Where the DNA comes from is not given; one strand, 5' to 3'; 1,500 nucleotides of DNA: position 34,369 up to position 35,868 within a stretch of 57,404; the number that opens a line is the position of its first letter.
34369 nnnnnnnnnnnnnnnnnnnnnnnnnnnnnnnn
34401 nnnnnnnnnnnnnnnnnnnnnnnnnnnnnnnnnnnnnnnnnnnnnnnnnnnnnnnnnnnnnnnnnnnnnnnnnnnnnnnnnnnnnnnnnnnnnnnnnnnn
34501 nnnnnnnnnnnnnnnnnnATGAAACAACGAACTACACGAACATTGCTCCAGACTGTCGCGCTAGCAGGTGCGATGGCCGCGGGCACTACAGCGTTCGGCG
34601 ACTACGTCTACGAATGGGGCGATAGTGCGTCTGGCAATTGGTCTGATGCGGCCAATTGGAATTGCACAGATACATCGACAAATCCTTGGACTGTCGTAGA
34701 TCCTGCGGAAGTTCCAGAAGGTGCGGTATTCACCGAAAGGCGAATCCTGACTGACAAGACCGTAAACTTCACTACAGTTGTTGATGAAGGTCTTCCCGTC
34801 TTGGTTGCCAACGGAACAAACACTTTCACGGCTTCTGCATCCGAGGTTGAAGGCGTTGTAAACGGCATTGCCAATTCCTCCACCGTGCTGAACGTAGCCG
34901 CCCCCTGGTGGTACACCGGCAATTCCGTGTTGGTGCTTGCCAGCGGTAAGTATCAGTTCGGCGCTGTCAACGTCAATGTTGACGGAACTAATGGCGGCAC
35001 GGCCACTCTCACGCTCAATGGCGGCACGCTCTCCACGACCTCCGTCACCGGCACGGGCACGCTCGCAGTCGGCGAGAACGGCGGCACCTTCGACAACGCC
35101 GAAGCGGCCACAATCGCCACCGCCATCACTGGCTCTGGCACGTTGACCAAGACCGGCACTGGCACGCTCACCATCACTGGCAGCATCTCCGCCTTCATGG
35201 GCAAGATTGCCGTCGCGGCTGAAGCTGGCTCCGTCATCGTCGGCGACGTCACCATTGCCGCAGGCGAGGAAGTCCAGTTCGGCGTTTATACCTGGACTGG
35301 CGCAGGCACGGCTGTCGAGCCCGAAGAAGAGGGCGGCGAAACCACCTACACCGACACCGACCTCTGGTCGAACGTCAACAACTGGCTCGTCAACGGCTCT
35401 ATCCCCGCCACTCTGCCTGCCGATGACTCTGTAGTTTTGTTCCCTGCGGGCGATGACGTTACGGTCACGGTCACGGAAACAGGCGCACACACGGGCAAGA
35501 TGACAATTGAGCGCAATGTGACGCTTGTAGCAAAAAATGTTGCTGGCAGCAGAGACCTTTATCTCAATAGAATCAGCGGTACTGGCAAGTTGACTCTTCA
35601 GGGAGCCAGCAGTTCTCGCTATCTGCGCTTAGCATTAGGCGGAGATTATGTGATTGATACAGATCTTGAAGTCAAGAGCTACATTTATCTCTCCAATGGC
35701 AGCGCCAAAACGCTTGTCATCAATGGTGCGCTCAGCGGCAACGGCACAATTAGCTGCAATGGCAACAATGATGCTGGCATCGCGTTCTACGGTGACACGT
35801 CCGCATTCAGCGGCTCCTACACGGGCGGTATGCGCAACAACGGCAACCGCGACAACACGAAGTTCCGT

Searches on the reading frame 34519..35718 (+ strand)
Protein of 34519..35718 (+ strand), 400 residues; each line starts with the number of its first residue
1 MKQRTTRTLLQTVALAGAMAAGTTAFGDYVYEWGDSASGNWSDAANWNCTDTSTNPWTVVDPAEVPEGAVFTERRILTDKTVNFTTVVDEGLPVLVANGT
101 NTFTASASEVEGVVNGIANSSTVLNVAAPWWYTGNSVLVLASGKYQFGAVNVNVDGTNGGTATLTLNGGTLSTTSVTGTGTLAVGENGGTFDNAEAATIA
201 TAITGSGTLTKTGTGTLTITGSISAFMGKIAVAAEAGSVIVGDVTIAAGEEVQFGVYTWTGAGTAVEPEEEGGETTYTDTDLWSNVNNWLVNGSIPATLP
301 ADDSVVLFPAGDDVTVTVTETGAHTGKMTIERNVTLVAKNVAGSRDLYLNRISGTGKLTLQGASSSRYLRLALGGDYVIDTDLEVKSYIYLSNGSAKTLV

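Call 19: find_homologous_proteins(query=window:34519-35718:+)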
Query window:34519-35718:+ (400 aa): 3 proteins with E <= 0.001 among 8000 candidates.
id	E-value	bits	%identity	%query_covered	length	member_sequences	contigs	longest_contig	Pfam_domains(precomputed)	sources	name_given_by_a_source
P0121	4.6e-62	229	58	59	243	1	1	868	PF12951.14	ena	-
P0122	3.9e-36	143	45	64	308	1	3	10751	-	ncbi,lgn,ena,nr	ncbi:MAG: hypothetical protein J6P13_06490 [Kiritimatiellae bacterium]|nr:hypothetical protein [Kiri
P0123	8.9e-32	129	45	64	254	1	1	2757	-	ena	-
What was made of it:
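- Tried and rejected: Giant protein N-terminal search: only three weak hits (call 19).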

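Call 30: find_encoding_contigs(protein=P0122, flank=10000, max_places=6)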
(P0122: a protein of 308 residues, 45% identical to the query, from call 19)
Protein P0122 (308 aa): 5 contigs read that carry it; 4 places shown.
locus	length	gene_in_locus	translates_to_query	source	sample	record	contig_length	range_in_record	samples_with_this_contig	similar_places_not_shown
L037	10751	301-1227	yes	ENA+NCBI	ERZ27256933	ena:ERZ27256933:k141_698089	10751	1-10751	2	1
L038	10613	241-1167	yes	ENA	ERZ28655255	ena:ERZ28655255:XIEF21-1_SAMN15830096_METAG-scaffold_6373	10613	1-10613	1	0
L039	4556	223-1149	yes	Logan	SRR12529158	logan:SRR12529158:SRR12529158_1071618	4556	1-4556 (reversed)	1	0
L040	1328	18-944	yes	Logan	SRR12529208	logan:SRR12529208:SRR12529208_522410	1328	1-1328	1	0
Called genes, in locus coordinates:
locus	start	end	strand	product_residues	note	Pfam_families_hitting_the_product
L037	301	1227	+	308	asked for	-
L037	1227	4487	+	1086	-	-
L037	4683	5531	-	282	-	PF00005:ABC_tran, PF02463:SMC_N (weak), PF13304:AAA_21 (weak), PF08352:oligo_HPY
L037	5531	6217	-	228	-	PF09335:VTT_dom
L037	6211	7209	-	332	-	PF02568:ThiI (weak), PF18297:NFACT-R_2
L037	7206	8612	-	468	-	PF01554:MatE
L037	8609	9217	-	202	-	PF25019:LRR_R13L1-DRL21 (faint), PF13855:LRR_8 (weak), PF00560:LRR_1 (faint), PF12799:LRR_4 (weak), PF13855:LRR_8, PF23598:LRR_14 (weak), PF12799:LRR_4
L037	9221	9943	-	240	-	PF00121:TIM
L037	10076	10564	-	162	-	PF00383:dCMP_cyt_deam_1, PF14437:MafB19-deam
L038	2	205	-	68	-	?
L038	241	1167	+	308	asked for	-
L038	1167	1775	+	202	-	-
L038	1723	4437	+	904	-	-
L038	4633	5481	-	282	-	-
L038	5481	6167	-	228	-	PF09335:VTT_dom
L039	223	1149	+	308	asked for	-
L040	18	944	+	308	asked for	-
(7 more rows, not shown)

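Call 31: find_encoding_contigs(protein=P0123, flank=5000, max_places=4)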
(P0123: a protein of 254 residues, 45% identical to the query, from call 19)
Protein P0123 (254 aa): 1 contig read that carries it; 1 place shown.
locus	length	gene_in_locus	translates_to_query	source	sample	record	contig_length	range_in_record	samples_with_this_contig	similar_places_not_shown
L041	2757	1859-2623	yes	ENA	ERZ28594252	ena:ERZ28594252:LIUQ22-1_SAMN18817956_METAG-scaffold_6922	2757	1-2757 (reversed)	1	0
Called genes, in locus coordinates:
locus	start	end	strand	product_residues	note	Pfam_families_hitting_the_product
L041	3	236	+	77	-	?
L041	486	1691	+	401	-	PF00665:rve (faint)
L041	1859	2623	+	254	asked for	-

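Call 32: find_encoding_contigs(protein=P0121, flank=5000, max_places=4)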
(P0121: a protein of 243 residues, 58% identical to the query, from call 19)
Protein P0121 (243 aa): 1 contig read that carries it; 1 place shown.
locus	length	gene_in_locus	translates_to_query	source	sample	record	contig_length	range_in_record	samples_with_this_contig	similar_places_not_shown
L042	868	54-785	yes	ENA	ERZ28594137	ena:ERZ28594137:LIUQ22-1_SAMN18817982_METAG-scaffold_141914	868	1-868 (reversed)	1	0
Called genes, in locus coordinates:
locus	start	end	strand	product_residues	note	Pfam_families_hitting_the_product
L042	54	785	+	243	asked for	PF12951:PATR (weak)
